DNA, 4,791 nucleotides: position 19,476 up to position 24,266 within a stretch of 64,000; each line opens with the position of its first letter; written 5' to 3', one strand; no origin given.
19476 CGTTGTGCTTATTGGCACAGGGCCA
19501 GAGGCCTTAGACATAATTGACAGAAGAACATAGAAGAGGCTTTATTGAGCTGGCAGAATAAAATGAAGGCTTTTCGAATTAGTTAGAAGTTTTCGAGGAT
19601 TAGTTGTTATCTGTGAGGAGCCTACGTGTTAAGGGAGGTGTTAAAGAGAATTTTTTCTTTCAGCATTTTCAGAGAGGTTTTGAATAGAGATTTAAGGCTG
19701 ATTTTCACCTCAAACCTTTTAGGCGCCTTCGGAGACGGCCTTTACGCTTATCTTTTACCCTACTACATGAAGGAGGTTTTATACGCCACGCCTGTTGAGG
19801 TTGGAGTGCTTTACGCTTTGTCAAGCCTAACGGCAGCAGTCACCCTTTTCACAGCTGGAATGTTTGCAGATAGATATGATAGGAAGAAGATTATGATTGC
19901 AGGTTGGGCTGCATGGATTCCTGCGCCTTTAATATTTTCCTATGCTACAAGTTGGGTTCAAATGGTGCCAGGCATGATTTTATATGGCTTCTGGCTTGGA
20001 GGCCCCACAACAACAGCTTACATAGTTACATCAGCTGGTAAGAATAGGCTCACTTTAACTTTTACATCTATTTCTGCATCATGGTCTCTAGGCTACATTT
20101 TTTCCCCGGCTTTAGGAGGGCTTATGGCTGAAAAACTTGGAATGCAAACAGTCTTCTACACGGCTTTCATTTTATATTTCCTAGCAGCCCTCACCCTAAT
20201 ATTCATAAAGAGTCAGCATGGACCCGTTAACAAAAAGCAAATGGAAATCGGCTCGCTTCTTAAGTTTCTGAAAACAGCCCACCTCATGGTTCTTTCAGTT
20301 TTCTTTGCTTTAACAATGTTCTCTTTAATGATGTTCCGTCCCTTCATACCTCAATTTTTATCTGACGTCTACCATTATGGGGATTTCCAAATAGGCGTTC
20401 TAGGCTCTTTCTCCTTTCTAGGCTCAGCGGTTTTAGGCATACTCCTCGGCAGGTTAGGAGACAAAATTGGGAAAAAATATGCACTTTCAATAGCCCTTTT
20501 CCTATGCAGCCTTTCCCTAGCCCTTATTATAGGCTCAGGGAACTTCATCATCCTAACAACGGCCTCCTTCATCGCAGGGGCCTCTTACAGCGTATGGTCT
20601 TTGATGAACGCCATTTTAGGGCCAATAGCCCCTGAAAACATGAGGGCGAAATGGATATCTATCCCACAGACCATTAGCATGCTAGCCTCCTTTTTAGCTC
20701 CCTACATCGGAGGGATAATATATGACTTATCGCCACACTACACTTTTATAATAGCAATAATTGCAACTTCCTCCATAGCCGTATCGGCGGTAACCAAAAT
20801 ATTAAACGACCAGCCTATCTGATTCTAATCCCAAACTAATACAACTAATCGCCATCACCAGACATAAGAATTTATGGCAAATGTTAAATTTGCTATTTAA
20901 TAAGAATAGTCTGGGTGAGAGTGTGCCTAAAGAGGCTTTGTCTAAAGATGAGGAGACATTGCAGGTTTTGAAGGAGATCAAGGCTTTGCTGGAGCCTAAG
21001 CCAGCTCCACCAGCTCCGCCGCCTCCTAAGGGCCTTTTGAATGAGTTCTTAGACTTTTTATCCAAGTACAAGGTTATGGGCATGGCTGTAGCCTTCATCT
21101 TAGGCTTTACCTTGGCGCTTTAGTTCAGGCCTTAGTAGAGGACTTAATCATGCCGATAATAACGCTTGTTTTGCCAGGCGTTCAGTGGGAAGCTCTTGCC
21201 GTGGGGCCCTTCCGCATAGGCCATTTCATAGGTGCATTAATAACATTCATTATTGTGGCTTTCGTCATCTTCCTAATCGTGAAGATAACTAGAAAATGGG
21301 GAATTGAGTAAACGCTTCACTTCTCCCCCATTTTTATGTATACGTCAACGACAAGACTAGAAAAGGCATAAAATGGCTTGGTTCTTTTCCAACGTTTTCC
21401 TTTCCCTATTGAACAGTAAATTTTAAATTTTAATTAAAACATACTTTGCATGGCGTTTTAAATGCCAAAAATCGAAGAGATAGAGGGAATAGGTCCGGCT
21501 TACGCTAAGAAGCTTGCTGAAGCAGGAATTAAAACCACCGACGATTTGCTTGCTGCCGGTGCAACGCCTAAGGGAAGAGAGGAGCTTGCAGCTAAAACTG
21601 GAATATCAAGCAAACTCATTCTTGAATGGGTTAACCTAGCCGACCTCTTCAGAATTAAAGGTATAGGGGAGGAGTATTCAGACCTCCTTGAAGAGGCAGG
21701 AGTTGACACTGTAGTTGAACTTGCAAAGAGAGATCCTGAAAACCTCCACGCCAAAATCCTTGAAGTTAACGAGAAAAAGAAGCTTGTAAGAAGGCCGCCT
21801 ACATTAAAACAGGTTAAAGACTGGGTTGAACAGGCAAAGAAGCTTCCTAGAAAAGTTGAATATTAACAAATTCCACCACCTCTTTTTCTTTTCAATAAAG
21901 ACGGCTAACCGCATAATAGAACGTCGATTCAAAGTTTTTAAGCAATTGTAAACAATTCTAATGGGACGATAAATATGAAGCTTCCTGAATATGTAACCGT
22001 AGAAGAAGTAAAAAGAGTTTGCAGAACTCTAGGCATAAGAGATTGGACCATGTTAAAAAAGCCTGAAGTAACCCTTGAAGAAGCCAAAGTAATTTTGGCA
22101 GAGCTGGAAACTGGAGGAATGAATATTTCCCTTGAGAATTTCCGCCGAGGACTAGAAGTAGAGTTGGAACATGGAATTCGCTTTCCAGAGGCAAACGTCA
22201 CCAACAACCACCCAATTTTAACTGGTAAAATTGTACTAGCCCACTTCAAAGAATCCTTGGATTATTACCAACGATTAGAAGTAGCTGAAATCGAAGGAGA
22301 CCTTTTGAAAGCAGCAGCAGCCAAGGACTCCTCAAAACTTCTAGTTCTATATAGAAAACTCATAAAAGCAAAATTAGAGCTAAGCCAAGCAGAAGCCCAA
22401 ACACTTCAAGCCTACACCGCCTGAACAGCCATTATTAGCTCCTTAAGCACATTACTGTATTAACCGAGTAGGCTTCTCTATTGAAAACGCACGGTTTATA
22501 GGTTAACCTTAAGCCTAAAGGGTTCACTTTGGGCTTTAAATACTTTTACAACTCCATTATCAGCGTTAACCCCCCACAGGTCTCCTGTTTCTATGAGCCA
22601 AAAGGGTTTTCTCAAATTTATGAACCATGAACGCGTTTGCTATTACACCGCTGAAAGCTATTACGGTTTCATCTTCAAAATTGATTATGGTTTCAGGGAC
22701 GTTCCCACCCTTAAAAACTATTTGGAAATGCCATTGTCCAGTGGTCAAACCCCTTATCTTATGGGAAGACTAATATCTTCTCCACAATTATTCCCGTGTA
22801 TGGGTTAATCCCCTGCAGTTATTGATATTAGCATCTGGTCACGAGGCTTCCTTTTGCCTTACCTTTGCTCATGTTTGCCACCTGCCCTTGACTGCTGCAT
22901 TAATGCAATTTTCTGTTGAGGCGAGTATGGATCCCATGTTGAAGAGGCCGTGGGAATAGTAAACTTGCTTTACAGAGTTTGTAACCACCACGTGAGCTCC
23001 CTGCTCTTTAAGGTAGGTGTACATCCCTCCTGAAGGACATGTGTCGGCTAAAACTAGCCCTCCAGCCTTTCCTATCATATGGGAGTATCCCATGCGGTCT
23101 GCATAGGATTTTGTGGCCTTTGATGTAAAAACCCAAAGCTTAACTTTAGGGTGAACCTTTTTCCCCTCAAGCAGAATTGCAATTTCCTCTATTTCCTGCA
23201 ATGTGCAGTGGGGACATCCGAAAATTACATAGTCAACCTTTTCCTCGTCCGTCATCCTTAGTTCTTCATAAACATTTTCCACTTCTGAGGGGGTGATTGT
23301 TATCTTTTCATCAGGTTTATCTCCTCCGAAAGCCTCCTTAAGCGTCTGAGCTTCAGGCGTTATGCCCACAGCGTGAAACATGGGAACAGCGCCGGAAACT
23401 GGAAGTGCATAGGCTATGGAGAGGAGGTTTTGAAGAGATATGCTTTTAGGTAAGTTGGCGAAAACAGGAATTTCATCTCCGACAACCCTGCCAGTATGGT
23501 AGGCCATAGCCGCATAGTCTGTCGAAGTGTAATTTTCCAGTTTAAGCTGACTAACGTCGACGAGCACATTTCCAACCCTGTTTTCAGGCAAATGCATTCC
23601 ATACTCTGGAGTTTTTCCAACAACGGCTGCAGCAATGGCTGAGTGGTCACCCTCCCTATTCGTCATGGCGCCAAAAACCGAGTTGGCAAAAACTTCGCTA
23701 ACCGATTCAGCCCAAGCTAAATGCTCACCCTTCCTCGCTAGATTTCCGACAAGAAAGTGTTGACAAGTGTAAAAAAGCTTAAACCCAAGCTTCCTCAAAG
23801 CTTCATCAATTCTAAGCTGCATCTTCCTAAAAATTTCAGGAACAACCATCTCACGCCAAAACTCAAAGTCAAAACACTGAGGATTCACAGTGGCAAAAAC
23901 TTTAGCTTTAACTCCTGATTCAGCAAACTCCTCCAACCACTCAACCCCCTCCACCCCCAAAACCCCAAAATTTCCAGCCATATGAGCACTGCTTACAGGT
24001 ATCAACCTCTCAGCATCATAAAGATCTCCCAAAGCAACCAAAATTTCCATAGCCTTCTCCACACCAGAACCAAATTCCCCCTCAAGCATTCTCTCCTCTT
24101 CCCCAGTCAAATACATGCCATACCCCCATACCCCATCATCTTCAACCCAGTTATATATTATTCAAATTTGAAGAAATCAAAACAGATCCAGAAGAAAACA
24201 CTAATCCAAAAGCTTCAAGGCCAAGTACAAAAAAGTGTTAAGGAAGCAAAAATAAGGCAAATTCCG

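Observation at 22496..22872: The small-subunit gene of the first AcnX pair is decayed while its large subunit stays intact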

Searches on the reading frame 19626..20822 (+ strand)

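Call 6: search_protein_families(library=pfam, proteins=[window:19626-20822:+])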
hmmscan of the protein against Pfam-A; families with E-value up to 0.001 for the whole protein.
window:19626-20822:+ (398 aa): 3 families
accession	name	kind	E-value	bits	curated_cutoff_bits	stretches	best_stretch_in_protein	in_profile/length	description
PF07690.21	MFS_1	-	1e-46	159.9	33.4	2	27-237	2-224/347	Major Facilitator Superfamily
PF00083.30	Sugar_tr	-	5.5e-09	35.8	22.3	1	55-131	44-123/452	Sugar (and other) transporter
PF05977.19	MFS_3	-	3e-06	26.4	27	1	23-353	12-354/524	Transmembrane secretion effector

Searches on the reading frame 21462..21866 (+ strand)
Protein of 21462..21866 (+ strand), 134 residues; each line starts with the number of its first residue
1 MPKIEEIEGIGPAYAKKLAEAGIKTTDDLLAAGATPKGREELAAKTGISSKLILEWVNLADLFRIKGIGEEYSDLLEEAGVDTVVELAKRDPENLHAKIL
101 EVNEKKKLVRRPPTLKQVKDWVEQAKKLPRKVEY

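Call 6: search_protein_families(library=pfam, proteins=[window:21462-21866:+])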
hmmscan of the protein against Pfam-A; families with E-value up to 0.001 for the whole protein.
window:21462-21866:+ (134 aa): 8 families
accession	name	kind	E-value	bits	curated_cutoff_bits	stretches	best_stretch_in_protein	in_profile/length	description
PF14229.12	DUF4332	-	5.4e-48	162.6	23.2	1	8-128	1-122/122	Domain of unknown function (DUF4332)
PF14520.12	HHH_5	-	4.1e-14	53.2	27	1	5-57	5-52/57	Helix-hairpin-helix domain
PF11731.14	Cdd1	-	1.2e-07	32.3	25.5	0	59-104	5-50/86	Pathogenicity locus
PF10391.15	DNA_pol_lambd_f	-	2.8e-06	27.5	29.8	1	6-32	5-31/51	Fingers domain of DNA polymerase lambda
PF21794.3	RAD51D_N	-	7.9e-06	26.4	27.3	0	71-98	15-42/60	RAD51D, N-terminal domain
PF04994.19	TfoX_C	-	1.9e-05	25.1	23.1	0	3-35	4-36/81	TfoX C-terminal domain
PF21999.2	IMS_HHH_1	-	4.2e-05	24.3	27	0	9-47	5-42/53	DNA polymerase-iota, thumb domain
PF02961.22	SAM_BAF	-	7.1e-05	23.7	25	0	4-30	20-46/88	Barrier to autointegration factor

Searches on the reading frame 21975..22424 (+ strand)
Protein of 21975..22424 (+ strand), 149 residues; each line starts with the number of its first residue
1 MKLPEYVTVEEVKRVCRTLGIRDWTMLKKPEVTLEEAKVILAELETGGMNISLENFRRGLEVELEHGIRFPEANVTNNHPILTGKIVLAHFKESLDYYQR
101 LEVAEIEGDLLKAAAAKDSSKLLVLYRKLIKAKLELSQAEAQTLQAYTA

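Call 6: search_protein_families(library=pfam, proteins=[window:21975-22424:+])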
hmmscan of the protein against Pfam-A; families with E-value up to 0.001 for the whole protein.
window:21975-22424:+ (149 aa): 1 family
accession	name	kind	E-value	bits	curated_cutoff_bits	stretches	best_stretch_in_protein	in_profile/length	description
PF18905.5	DUF5661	-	2.8e-08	34.4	27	1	50-105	14-63/65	Protein of unknown function (DUF5661)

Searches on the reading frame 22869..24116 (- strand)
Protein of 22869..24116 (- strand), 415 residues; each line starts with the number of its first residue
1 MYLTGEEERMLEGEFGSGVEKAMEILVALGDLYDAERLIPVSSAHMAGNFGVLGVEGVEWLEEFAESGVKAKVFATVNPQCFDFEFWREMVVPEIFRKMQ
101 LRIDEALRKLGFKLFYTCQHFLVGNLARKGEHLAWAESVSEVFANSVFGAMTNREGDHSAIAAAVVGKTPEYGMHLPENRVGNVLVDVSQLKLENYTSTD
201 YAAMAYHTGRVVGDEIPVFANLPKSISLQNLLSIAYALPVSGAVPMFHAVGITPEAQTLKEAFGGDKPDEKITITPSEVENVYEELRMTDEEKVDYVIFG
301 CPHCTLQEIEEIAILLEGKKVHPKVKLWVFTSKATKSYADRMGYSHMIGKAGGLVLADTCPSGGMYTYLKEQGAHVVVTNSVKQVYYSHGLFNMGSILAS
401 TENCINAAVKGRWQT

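Call 6: search_protein_families(library=pfam, proteins=[window:22869-24116:-])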
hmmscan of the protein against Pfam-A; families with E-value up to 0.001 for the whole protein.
window:22869-24116:- (415 aa): 1 family
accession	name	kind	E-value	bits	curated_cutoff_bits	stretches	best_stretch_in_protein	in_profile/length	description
PF04412.18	AcnX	-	1.9e-134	448.8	31.5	1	1-406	1-400/400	Aconitase X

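Call 16: find_related_loci(query=window:22869-24116:-, collection=genome_contigs, flank=6000)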
Query window:22869-24116:- (415 aa) in genome_contigs; peptide patterns used: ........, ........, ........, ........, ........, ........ (x = any residue, [..] = any of these).
139 stretches matched a pattern; 35 encode a relative of the query (tblastn E <= 1e-3); 35 distinct loci.
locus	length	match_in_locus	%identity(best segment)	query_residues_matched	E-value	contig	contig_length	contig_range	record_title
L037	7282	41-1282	89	1-414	0e+0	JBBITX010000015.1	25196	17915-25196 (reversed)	MAG: Candidatus Bathyarchaeota archaeon isolate QH2F170213_bin_406 NODE_463_length_25196_cov_6.248876, whole genome shot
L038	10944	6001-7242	72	1-414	0e+0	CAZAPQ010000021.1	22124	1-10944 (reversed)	MAG TPA_asm: uncultured Candidatus Bathyarchaeia archaeon isolate binchicken_co25_94 genome assembly, contig: k141_13233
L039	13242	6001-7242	69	1-414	0e+0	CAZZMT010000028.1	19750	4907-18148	MAG TPA_asm: uncultured Candidatus Bathyarchaeia archaeon isolate binchicken_co25_93 genome assembly, contig: k141_89676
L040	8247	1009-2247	70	1-414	0e+0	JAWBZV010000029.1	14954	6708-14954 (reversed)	MAG: Candidatus Bathyarchaeia archaeon isolate JZ-1_201901_bins_74 JZ-1_201901_bins_74_scaffold_29, whole genome shotgun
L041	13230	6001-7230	70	1-411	0e+0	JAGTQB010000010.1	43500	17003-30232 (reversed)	MAG: Candidatus Bathyarchaeota archaeon isolate JZ_bin_23 JZ_bin_23_NODE_10, whole genome shotgun sequence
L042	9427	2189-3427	70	1-414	0e+0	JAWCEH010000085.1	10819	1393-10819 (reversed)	MAG: Candidatus Bathyarchaeia archaeon isolate JZ-1_201912_bins_83 JZ-1_201912_bins_83_scaffold_85, whole genome shotgun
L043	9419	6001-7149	46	1-396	1e-101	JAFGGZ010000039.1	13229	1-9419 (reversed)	MAG: Candidatus Iainarchaeum archaeon isolate Zod_Metabat.1420 k87_8001319, whole genome shotgun sequence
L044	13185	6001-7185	43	1-414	3e-96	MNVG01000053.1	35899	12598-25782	MAG: Candidatus Micrarchaeota archaeon CG1_02_51_15 cg1_0.2_scaffold_1544_c, whole genome shotgun sequence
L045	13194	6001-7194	39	1-414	1e-91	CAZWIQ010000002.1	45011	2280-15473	MAG TPA_asm: Candidatus Micrarchaeota archaeon isolate SRP098346_co1_177 genome assembly, contig: NODE_416_length_45011_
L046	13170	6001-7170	40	1-410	2e-88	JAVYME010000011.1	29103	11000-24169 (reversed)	MAG: Candidatus Iainarchaeum archaeon isolate DPZ-2_202101_bins_90 DPZ-2_202101_bins_90_scaffold_11, whole genome shotgu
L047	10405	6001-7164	41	1-408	6e-88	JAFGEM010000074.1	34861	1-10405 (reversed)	MAG: Candidatus Iainarchaeum archaeon isolate Zod_Metabat.1228 k87_7636497, whole genome shotgun sequence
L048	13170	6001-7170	39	1-410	1e-87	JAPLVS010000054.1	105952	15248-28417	MAG: Candidatus Iainarchaeum archaeon isolate LacPavin_0920_SED3_MAG_48_10 LacPavin_0920_SED3_scaffold_1890670, whole ge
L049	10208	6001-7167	40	1-409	9e-87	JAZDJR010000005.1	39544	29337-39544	MAG: Candidatus Micrarchaeota archaeon isolate MEGAHIT-group-0.496 k141_6530841, whole genome shotgun sequence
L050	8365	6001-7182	37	1-414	1e-85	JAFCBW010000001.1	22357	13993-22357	MAG: Candidatus Nanohalarchaeota archaeon isolate AB_03_Bin_175 AB_03_Bin_175_scaffold_1032, whole genome shotgun sequen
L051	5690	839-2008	39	1-410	6e-85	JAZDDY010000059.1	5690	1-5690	MAG: Candidatus Iainarchaeum archaeon isolate MEGAHIT-group-0.114 k141_4680124, whole genome shotgun sequence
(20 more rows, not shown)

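Call 25: search_solved_structures(query=window:22869-24116:-, show_alignments=2)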
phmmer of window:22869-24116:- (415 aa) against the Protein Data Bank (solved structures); distinct sequences matched with E-value up to 0.001: 4.
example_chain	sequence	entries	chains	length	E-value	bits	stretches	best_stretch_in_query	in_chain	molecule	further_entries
7cnr_A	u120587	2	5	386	2.3e-81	277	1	1-406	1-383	DUF521 domain-containing protein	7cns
7d2r_A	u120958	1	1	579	7.4e-45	156.8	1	3-412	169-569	cis-3-hydroxy-L-proline dehydratase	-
7cnp_A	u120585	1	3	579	1.5e-43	152.5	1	3-412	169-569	cis-3-hydroxy-L-proline dehydratase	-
7cnq_A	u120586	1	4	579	1.5e-43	152.5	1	3-412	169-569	cis-3-hydroxy-L-proline dehydratase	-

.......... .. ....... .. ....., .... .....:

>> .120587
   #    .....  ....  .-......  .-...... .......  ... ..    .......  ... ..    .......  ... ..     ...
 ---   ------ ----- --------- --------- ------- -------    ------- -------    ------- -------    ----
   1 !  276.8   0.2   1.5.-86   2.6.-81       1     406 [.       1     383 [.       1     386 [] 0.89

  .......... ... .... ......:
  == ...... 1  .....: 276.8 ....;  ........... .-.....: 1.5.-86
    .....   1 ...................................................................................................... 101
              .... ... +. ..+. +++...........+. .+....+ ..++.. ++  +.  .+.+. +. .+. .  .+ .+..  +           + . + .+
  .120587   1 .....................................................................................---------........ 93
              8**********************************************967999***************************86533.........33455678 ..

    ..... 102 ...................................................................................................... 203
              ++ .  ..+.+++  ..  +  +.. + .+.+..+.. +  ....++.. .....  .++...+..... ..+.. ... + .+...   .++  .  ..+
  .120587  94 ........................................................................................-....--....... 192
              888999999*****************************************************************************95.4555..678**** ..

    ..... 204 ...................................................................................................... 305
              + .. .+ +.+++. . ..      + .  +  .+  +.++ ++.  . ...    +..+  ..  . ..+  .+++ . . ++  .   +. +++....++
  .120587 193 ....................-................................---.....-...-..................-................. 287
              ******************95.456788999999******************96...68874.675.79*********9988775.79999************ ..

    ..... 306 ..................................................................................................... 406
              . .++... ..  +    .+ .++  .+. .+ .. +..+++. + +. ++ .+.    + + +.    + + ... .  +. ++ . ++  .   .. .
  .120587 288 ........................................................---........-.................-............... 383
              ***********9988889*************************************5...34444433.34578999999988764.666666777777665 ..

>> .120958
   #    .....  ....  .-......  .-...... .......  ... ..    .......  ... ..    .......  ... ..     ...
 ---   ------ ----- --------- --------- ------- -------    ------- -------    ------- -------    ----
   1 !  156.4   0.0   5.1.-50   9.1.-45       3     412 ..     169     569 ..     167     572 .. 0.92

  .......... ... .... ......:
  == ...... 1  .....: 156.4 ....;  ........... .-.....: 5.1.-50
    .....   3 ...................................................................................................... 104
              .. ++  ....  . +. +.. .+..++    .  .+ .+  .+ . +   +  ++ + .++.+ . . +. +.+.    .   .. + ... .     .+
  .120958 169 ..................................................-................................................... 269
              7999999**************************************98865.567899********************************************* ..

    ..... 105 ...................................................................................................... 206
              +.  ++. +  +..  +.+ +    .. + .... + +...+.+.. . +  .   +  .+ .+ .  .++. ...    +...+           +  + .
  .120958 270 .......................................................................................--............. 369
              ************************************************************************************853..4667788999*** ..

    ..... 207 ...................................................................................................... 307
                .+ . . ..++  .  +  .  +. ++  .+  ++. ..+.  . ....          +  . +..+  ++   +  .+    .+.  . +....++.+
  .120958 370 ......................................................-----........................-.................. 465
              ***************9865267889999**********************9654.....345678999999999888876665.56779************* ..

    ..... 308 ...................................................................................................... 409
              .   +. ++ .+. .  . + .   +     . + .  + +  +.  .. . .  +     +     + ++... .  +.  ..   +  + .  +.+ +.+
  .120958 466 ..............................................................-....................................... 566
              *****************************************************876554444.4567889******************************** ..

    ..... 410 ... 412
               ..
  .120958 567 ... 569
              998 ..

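Call 35: search_protein_families(library=ncbifam, proteins=[window:22869-24116:-], max_evalue=0.00001)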
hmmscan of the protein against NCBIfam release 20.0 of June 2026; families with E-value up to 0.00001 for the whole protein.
window:22869-24116:- (415 aa): 3 families
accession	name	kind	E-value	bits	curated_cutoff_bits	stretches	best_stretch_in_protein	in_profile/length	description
NF051439.1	C3LHypDHLhpIPSEAE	equivalog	3.4e-73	246.9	700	1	3-413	146-548/555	cis-3-hydroxy-L-proline dehydratase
NF001614.1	PRK00402.1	subfamily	1.7e-07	30.3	385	1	275-380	272-379/415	aconitase/3-isopropylmalate dehydratase large subunit family protein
TIGR01343.1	hacA_fam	subfamily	7e-07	28.2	385.7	1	274-412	268-407/412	homoaconitate hydratase family protein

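Call 52: search_protein_families(library=pfam, proteins=[L039:3229-4629:+], max_evalue=0.00001)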
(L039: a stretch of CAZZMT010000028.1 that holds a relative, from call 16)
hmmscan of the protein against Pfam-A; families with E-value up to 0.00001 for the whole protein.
L039:3229-4629:+ (466 aa): 2 families
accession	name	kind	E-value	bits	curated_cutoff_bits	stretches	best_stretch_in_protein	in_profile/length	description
PF03972.19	MmgE_PrpD_N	-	5.7e-51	173.5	32.1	1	5-247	1-241/244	MmgE/PrpD N-terminal domain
PF19305.4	MmgE_PrpD_C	-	9.9e-31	107.3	32.1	1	269-442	1-172/173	MmgE/PrpD C-terminal domain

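Call 60: find_homologous_proteins(query=window:22869-24116:-, max_evalue=1e-100)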
Query window:22869-24116:- (415 aa): 137 proteins with E <= 1e-100 among 8000 candidates; the best 120 are listed.
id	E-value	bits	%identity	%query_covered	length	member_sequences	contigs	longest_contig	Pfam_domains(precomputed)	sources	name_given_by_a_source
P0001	3.7e-279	943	100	100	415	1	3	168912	PF28406.1,PF04412.20,PF28403.1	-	-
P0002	5.6e-251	850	89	100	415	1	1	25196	PF28406.1,PF04412.20,PF28403.1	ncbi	-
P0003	5.0e-236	801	89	95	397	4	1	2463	PF28406.1,PF04412.20,PF28403.1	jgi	jgi:predicted aconitase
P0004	2.3e-202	690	71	100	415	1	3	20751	PF28406.1,PF04412.20,PF28403.1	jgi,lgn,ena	-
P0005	1.3e-199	681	70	100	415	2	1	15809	PF28406.1,PF04412.20,PF28403.1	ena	-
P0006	3.4e-199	680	70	100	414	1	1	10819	PF28406.1,PF04412.20,PF28403.1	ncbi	ncbi:MAG: aconitase X catalytic domain-containing protein [Candidatus Bathyarchaeia archaeon]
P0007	4.7e-198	676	71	100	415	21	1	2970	PF28406.1,PF04412.20,PF28403.1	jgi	jgi:predicted aconitase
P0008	6.5e-198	676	72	98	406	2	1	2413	PF28406.1,PF04412.20,PF28403.1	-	-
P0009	4.1e-196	670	70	100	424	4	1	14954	PF28406.1,PF04412.20,PF28403.1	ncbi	ncbi:MAG: aconitase X catalytic domain-containing protein [Candidatus Bathyarchaeia archaeon]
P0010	7.3e-196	669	70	99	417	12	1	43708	PF28406.1,PF04412.20,PF28403.1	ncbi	ncbi:MAG: aconitase X catalytic domain-containing protein [Candidatus Bathyarchaeia archaeon]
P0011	2.8e-188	644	70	94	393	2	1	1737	PF28406.1,PF04412.20,PF28403.1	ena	-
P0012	9.1e-165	567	60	98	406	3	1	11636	PF28406.1,PF04412.20,PF28403.1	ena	-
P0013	1.9e-154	533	55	99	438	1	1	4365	PF28406.1,PF04412.20,PF28403.1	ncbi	-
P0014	1.0e-137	477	50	100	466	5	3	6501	PF28406.1,PF04412.20,PF28403.1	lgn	-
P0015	1.2e-137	477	50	100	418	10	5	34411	PF28406.1,PF04412.20,PF28403.1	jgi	jgi:predicted aconitase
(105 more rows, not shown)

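Call 61: find_encoding_contigs(protein=window:22869-24116:-, flank=3000, max_places=6)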
Protein window:22869-24116:- (415 aa): 2 contigs read that carry it; 1 place shown.
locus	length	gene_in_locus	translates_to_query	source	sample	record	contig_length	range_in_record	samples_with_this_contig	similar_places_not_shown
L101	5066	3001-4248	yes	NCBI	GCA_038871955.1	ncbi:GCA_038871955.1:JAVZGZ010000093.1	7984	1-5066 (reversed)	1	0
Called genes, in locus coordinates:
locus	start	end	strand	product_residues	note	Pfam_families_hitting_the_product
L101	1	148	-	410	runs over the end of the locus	PF13439:Glyco_transf_4, PF13579:Glyco_trans_4_4, PF00534:Glycos_transf_1, PF13692:Glyco_trans_1_4, PF13524:Glyco_trans_1_2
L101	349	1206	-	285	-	PF00892:EamA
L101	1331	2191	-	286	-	PF04055:Radical_SAM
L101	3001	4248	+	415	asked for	PF04412:AcnX, PF28403:AcnX_2nd, PF28406:AcnX_3rd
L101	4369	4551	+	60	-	-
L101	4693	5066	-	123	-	PF18905:DUF5661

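Call 63: find_encoding_contigs(protein=P0003, flank=3000, max_places=6)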
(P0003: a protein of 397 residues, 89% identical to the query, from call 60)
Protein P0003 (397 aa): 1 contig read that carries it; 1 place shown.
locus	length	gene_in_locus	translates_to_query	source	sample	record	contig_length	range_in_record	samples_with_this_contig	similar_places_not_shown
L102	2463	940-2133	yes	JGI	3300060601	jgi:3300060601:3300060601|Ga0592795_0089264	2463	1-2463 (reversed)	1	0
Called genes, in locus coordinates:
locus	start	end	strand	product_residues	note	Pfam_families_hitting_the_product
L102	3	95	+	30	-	?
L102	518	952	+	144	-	PF14487:DarT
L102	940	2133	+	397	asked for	PF04412:AcnX, PF28403:AcnX_2nd, PF28406:AcnX_3rd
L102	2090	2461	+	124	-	?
